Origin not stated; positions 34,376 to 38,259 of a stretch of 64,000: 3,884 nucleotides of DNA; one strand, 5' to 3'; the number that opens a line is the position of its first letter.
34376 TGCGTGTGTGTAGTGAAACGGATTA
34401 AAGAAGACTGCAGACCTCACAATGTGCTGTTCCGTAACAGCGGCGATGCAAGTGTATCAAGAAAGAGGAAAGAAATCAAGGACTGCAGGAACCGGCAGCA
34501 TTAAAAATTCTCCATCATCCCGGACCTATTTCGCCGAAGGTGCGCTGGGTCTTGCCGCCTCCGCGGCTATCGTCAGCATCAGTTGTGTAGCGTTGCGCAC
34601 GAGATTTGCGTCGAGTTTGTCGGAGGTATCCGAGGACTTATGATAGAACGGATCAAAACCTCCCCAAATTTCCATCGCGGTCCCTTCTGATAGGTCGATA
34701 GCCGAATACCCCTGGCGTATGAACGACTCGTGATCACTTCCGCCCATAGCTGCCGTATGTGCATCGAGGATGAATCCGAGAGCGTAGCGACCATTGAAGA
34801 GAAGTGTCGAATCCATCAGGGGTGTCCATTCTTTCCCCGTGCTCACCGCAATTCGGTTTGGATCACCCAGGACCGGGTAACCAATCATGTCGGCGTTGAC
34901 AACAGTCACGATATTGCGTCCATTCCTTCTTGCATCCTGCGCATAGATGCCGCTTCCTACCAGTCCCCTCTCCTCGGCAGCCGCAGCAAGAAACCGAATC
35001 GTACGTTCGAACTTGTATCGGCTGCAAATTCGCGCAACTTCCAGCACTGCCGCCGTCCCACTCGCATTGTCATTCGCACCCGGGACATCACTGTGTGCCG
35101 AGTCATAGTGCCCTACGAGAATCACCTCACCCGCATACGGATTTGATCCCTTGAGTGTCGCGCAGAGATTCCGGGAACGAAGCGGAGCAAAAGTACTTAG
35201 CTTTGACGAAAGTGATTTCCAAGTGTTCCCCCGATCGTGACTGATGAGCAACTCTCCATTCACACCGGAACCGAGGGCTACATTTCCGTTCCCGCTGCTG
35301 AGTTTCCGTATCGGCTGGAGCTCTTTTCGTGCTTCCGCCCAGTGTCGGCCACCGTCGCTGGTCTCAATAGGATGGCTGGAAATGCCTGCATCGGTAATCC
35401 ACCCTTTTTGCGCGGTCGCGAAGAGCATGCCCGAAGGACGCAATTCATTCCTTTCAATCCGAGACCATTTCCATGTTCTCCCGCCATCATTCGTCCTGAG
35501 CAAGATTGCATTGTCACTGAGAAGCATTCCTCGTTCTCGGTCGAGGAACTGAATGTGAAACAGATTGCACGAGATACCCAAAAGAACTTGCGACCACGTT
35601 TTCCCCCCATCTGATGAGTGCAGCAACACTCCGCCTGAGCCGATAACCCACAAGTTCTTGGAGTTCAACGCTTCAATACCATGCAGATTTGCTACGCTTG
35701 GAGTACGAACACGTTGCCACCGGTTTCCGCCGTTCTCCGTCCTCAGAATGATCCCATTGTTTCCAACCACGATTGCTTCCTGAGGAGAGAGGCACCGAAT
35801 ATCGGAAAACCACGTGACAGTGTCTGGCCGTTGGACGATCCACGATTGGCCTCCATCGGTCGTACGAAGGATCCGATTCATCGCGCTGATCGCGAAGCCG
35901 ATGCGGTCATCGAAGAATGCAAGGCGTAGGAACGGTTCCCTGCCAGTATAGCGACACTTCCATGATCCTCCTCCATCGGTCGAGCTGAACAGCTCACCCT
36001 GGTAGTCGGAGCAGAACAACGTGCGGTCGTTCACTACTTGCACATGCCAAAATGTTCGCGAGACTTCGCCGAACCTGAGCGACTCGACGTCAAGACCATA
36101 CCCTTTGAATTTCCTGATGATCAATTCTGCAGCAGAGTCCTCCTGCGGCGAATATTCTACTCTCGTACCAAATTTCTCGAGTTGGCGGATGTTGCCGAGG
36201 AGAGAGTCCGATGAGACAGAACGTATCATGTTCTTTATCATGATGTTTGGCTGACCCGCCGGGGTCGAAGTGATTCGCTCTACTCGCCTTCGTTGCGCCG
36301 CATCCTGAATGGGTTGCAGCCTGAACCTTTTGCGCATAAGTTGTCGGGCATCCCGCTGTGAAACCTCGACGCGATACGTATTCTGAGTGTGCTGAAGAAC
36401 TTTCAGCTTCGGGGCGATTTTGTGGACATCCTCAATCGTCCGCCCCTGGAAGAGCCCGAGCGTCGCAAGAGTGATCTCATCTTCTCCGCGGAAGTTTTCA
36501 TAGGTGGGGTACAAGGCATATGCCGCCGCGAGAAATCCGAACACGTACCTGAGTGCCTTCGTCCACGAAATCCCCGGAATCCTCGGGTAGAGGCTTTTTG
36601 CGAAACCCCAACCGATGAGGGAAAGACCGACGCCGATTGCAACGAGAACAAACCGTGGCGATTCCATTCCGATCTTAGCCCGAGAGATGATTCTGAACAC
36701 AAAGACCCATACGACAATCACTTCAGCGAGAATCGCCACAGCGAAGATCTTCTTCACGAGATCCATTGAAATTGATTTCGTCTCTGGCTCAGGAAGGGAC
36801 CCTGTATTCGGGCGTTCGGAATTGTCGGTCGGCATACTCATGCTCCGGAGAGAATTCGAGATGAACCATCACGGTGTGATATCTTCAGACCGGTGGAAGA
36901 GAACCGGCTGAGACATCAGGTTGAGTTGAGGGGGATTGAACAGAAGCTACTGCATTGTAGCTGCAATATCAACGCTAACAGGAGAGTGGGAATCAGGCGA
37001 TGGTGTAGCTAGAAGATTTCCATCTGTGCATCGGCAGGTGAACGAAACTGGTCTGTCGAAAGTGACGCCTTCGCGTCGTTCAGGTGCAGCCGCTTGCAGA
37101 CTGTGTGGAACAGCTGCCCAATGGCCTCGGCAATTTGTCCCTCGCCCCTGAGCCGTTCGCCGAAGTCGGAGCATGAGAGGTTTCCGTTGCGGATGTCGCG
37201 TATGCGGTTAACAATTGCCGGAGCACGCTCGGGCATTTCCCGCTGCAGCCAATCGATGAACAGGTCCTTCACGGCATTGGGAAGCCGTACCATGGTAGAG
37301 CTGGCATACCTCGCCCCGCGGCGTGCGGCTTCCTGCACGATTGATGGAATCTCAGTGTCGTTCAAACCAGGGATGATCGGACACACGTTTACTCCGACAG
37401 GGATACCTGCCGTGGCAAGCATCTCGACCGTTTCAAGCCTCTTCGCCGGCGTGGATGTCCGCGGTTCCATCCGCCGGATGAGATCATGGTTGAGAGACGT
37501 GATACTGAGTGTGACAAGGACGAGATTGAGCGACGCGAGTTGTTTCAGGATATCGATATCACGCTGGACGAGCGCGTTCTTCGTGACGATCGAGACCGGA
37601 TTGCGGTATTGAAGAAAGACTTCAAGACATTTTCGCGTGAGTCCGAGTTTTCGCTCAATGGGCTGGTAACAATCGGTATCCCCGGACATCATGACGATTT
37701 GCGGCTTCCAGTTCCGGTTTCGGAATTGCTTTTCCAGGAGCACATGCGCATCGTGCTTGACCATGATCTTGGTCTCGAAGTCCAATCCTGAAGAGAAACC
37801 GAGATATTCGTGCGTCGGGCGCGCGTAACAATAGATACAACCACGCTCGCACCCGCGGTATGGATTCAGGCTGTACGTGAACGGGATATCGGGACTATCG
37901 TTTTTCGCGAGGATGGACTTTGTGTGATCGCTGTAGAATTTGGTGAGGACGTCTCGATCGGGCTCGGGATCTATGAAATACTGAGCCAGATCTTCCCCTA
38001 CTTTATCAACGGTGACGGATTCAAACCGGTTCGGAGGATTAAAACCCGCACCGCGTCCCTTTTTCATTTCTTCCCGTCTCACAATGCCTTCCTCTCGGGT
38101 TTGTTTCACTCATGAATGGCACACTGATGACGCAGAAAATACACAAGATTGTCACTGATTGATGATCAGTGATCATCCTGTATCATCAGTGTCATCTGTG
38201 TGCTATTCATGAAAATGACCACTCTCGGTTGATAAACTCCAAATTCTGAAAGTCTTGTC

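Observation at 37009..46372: Candidate PolB-based SOS/mutasome-like locus (RecA-like + 91-aa + exo-dead PolB + radical SAM, next to SRAP, DUF72 and an S24 repressor)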

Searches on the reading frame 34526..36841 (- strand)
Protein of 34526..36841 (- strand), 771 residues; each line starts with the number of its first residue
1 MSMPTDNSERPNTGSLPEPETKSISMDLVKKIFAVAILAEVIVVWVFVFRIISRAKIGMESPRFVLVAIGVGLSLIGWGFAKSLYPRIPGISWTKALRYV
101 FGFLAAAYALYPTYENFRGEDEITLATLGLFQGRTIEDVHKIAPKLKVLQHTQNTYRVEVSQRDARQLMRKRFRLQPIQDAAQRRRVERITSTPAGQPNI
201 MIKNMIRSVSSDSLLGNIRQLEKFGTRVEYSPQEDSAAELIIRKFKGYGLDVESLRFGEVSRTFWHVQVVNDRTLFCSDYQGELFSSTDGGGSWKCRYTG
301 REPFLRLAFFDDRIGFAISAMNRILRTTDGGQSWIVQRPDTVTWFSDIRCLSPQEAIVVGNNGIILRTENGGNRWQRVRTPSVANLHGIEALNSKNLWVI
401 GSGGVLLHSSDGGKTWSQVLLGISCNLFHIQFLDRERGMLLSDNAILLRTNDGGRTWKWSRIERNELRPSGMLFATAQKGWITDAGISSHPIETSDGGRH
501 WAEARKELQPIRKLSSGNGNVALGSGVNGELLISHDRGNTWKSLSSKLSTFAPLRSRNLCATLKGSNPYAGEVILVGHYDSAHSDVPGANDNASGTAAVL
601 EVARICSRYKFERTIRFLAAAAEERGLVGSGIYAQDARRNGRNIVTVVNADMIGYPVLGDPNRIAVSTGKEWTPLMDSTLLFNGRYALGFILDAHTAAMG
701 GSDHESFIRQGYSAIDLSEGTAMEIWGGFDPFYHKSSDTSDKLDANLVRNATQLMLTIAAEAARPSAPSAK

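Call 89: search_protein_families(library=pfam, proteins=[window:34526-36841:-], max_evalue=0.001)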
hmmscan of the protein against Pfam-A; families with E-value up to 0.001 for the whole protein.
window:34526-36841:- (771 aa): 5 families
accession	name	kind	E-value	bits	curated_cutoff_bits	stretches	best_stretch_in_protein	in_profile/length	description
PF04389.22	Peptidase_M28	-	7.3e-36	124.1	21.3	1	558-757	1-191/193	Peptidase family M28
PF14870.12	PSII_BNR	-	2.9e-24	86.3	27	3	345-421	20-99/303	Photosynthesis system II assembly factor YCF48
PF15902.12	Sortilin-Vps10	-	3.1e-13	49.8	33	1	406-544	3-112/446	Sortilin, neurotensin receptor 3,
PF24316.1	Tli3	-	0.00033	21.4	27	0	445-470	84-109/129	T6SS Tli3 immunity protein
PF02012.26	BNR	-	0.00038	20.4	27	0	408-417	2-11/12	BNR/Asp-box repeat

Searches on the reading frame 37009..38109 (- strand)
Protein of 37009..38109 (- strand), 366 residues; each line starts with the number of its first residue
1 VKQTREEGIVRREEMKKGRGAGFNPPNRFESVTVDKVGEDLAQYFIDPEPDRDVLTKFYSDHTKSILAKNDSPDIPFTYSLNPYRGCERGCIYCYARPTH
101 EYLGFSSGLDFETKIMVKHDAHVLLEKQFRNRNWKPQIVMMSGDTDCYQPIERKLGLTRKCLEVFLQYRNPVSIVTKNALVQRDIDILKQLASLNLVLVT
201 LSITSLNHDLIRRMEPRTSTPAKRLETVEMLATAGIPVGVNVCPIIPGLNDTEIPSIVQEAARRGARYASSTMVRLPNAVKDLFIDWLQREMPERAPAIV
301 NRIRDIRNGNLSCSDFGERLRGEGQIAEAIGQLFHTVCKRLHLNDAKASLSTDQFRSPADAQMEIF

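Call 3: search_protein_families(library=pfam, proteins=[window:37009-38109:-], max_evalue=0.01)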
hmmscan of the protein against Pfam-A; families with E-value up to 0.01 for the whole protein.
window:37009-38109:- (366 aa): 2 families
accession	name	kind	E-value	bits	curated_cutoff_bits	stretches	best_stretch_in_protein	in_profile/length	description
PF04055.27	Radical_SAM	-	3.8e-20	73.1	29.5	1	82-259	2-164/166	Radical SAM superfamily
PF20903.3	SPL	-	0.0045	16.4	27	0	204-246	191-234/338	Spore photoproduct lyase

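Call 4: search_protein_families(library=ncbifam, proteins=[window:37009-38109:-], max_evalue=0.01)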
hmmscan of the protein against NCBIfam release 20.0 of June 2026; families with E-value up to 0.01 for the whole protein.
window:37009-38109:- (366 aa): 8 families
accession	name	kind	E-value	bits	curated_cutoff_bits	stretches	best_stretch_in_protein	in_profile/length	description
NF033668.1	rSAM_PA0069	hypoth_equivalog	1.3e-140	468.3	360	1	17-366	1-348/348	PA0069 family radical SAM protein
NF038135.1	rSAM_Rv2578c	equivalog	7.1e-63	212.5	430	1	57-295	39-281/317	Rv2578c family radical SAM protein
NF038136.1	rSAM_Rv_intein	exception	2.1e-54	185.4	700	2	94-296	335-539/574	intein-containing Rv2578c family radical SAM protein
TIGR04470.1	rSAM_mob_pairB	equivalog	1.6e-24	86.7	410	1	63-293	6-220/285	radical SAM mobile pair protein B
TIGR04070.1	photo_TT_lyase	equivalog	2.3e-06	26.8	400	1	79-246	79-234/338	spore photoproduct lyase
TIGR02666.1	moaA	equivalog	3.4e-05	23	284.05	1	173-265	95-184/336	GTP 3',8-cyclase MoaA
TIGR04403.1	rSAM_skfB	equivalog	0.0031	16.3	300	0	178-268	185-271/402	sporulation killing factor system radical SAM maturase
NF045646.2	rSAM_Se_TrsS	equivalog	0.0058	15.2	490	1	179-264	171-254/441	radical SAM (seleno)protein TrsS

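Call 52: search_protein_families(library=padloc, proteins=[window:37009-38109:-], max_evalue=0.01)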
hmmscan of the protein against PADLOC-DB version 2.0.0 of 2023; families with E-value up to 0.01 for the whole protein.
window:37009-38109:- (366 aa): 0 families

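Call 87: find_related_loci(query=window:37009-38109:-, collection=metagenome_contigs, flank=6000)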
Query window:37009-38109:- (366 aa) in metagenome_contigs; peptide patterns used: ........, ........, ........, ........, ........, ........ (x = any residue, [..] = any of these).
600 stretches matched a pattern (row limit reached: there are more); 520 encode a relative of the query (tblastn E <= 1e-3); the best 80 are kept; 80 distinct loci.
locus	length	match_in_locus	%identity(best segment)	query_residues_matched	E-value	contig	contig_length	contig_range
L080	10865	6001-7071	82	10-366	0e+0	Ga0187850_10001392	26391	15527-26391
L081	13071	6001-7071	82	10-366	0e+0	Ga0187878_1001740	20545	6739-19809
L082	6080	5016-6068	82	5-355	0e+0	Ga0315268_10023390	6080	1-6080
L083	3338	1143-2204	77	13-366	0e+0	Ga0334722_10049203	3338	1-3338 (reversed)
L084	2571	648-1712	73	12-366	0e+0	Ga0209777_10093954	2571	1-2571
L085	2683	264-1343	69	11-366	0e+0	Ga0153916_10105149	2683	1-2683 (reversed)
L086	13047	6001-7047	70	18-366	2e-174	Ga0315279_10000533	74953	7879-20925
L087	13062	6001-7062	69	13-366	2e-174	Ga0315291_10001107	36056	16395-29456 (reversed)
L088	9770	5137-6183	68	18-366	6e-171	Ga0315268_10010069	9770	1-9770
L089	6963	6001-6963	70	13-333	7e-161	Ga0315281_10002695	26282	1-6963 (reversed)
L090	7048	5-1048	61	18-365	2e-150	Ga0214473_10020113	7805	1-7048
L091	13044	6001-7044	61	18-365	3e-149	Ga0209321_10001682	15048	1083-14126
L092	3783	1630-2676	61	18-366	9e-154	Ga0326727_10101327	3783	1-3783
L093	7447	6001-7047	61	18-366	6e-149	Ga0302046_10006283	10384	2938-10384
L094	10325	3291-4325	61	21-365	4e-148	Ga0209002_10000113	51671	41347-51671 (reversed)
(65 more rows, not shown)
